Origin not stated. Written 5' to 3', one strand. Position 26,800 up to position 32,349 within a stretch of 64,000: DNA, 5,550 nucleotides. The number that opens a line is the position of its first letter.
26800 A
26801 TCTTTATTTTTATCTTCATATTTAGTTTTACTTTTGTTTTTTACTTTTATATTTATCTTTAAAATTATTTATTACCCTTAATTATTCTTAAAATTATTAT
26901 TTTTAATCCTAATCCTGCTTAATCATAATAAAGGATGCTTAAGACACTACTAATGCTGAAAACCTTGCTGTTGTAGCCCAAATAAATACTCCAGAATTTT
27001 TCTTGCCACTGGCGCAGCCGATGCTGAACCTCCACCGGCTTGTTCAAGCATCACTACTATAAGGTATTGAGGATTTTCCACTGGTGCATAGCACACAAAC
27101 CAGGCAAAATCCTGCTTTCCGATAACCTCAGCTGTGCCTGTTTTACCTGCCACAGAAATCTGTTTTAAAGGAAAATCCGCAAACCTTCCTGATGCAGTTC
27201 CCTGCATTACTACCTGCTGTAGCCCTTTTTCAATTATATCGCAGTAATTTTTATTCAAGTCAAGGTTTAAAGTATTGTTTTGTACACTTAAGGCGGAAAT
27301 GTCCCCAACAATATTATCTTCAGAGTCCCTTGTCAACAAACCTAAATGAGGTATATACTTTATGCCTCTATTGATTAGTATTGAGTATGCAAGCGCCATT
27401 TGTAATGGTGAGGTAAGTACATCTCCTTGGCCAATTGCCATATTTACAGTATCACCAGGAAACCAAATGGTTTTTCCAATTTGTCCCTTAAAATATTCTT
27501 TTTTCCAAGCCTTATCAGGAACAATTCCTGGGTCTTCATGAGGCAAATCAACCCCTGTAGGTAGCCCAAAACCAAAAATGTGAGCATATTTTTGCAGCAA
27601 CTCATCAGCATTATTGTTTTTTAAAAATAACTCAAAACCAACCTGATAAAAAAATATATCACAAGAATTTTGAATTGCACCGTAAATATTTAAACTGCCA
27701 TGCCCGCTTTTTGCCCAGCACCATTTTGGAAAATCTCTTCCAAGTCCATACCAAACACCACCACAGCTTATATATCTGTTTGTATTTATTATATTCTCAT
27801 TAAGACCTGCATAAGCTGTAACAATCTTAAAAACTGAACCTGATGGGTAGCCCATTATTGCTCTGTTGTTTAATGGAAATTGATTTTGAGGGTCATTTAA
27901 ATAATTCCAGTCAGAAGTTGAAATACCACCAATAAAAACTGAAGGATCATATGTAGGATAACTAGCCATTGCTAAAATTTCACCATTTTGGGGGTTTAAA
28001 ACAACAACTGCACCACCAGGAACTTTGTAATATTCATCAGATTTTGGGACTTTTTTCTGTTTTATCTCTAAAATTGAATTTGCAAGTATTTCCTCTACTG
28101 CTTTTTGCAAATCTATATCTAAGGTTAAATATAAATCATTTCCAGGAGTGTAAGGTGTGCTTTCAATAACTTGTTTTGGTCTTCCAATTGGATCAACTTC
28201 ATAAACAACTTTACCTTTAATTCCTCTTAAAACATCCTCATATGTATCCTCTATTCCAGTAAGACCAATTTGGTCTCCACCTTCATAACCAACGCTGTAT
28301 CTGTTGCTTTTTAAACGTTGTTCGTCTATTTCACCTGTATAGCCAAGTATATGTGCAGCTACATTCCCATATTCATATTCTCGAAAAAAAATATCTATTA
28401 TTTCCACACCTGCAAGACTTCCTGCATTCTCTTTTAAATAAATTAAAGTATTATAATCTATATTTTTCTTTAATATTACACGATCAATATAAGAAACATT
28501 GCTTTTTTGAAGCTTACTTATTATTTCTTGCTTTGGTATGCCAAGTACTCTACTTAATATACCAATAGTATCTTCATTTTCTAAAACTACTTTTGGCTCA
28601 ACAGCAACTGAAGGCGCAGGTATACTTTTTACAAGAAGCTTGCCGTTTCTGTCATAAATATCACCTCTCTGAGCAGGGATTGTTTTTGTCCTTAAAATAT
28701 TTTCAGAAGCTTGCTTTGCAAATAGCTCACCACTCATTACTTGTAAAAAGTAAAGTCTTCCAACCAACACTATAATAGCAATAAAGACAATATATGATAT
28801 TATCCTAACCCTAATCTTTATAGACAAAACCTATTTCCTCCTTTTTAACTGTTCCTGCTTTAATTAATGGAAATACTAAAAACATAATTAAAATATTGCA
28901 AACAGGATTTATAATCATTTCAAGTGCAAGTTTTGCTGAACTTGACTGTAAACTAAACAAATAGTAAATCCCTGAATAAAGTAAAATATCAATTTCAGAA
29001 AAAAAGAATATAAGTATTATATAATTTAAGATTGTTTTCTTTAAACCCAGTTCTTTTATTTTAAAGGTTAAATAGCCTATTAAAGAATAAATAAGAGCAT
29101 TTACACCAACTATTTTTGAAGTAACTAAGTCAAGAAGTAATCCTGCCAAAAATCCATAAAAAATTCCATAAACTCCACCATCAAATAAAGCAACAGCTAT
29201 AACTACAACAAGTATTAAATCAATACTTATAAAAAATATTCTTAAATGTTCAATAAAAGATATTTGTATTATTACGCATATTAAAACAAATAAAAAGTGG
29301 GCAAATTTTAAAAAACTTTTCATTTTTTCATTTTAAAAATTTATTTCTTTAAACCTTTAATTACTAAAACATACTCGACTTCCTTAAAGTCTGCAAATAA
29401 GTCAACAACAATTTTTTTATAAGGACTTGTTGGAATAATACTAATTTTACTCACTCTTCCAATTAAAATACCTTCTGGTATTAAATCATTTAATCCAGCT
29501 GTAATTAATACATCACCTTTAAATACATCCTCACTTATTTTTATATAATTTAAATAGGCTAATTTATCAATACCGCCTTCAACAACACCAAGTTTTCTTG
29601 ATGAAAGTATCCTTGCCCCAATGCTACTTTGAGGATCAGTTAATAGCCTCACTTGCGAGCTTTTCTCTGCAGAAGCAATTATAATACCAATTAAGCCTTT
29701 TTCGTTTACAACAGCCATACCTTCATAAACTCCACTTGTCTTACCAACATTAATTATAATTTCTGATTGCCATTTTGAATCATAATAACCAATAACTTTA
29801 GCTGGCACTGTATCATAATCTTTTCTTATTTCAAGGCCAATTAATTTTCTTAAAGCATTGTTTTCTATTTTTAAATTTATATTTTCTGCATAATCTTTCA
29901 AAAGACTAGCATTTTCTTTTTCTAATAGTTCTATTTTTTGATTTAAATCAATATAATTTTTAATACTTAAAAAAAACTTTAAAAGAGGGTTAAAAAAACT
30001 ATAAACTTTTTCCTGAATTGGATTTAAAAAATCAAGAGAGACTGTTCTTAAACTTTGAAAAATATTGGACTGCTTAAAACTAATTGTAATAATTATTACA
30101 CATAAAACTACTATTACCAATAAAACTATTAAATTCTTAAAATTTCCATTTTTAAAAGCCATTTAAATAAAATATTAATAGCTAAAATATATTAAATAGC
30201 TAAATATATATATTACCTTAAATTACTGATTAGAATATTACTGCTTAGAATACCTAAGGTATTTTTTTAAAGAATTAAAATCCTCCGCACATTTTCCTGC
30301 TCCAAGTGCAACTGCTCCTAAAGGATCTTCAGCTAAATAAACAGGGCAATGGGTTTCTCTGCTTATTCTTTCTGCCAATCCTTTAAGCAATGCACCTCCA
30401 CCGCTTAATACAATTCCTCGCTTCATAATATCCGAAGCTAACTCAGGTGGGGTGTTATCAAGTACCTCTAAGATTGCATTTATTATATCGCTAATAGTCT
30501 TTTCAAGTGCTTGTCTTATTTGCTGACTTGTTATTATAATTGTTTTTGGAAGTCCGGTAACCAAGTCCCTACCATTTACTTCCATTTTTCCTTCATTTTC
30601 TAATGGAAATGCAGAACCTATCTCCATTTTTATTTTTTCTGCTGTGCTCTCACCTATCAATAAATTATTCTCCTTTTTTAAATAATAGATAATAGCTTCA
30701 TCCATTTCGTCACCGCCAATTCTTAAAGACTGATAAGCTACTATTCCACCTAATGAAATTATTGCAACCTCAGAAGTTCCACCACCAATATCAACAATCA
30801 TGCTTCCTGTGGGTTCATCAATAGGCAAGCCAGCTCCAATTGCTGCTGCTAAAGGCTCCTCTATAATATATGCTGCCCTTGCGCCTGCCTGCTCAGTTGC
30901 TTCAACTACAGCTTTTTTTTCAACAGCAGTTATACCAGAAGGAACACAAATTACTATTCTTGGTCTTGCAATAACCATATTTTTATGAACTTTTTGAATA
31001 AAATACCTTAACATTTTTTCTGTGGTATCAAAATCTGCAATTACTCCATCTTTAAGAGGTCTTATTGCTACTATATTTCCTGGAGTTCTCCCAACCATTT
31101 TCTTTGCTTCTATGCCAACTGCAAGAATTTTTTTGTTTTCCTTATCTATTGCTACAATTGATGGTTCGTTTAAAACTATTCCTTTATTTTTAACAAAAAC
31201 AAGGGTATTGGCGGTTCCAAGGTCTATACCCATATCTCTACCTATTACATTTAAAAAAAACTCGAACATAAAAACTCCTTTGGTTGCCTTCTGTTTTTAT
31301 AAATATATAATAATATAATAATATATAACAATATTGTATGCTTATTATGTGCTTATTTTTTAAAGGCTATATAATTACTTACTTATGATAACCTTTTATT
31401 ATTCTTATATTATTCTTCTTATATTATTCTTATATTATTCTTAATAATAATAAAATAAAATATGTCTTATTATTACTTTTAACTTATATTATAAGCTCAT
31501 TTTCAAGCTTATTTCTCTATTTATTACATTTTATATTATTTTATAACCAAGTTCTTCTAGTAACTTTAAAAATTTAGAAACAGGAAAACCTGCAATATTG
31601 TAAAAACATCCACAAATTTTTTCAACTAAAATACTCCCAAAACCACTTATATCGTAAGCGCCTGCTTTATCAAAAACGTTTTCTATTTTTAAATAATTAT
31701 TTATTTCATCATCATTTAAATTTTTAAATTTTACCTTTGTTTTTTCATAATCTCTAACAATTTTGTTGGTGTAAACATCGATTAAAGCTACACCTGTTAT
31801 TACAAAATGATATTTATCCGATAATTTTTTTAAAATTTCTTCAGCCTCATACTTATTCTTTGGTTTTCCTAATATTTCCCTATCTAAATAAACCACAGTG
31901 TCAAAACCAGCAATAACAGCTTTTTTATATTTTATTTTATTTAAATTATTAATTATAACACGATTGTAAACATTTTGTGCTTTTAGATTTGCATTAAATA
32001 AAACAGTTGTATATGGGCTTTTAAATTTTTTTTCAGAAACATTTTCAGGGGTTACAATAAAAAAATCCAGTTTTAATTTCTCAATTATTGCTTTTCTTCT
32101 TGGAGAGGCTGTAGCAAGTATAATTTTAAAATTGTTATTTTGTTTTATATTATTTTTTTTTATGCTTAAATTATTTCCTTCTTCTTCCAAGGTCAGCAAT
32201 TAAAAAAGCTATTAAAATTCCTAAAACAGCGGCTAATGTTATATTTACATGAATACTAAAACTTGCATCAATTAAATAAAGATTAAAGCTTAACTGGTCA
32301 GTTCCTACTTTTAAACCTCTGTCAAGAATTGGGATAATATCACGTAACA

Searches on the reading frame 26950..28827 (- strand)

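Call 93: search_protein_families(library=pfam, proteins=[window:26950-28827:-], max_evalue=0.00001)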
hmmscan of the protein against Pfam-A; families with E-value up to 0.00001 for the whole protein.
window:26950-28827:- (625 aa): 2 families
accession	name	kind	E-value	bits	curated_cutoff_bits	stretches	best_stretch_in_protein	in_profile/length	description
PF00905.27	Transpeptidase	-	9.3e-59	199.5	22.1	1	272-613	1-299/299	Penicillin binding protein transpeptidase domain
PF03717.20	PBP_dimer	-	2.7e-40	139.2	24.4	1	50-219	2-177/180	Penicillin-binding Protein dimerisation domain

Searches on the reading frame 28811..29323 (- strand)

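Call 93: search_protein_families(library=pfam, proteins=[window:28811-29323:-], max_evalue=0.00001)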
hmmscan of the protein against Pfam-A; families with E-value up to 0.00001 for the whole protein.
window:28811-29323:- (170 aa): 1 family
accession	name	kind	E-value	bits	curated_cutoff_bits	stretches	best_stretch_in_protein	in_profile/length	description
PF04093.17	MreD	-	2e-09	38.2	24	1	5-155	5-156/158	rod shape-determining protein MreD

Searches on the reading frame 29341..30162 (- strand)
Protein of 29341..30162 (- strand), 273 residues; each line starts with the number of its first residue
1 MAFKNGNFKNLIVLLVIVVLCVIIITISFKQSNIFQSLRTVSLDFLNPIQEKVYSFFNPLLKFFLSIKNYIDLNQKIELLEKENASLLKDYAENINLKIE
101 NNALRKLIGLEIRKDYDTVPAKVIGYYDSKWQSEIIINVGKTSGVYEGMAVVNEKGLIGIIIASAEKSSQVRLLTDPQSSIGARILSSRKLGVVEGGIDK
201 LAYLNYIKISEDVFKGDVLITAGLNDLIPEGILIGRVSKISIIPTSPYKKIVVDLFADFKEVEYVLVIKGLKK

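Call 93: search_protein_families(library=pfam, proteins=[window:29341-30162:-], max_evalue=0.00001)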
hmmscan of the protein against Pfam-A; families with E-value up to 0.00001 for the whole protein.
window:29341-30162:- (273 aa): 1 family
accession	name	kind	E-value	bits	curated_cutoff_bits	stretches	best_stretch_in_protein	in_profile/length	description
PF04085.20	MreC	-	4.7e-40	137.2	28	1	123-269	1-147/147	Rod shape-determining protein MreC, barrel core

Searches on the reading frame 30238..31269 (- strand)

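Call 93: search_protein_families(library=pfam, proteins=[window:30238-31269:-], max_evalue=0.00001)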
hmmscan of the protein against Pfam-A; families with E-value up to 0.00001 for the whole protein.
window:30238-31269:- (343 aa): 4 families
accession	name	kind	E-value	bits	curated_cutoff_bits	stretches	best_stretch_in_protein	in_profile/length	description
PF06723.19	MreB_Mbl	-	9.6e-148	491.8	27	1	11-335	2-326/327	MreB/Mbl protein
PF00022.25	Actin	-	7.7e-17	61.4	27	1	36-204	31-194/410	Actin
PF00012.26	HSP70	-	8.5e-13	47.8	20.6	1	104-202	135-239/599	Hsp70 protein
PF14450.12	FtsA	-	5.8e-12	46.5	31.8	1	158-315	2-112/127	Cell division protein FtsA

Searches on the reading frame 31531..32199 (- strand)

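Call 94: search_protein_families(library=pfam, proteins=[window:31531-32199:-], max_evalue=0.00001)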
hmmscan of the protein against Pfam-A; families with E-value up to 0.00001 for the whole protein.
window:31531-32199:- (222 aa): 1 family
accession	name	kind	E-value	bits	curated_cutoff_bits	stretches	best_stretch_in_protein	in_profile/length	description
PF02545.19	Maf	-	9.9e-49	166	27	1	25-216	1-186/187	Maf-like protein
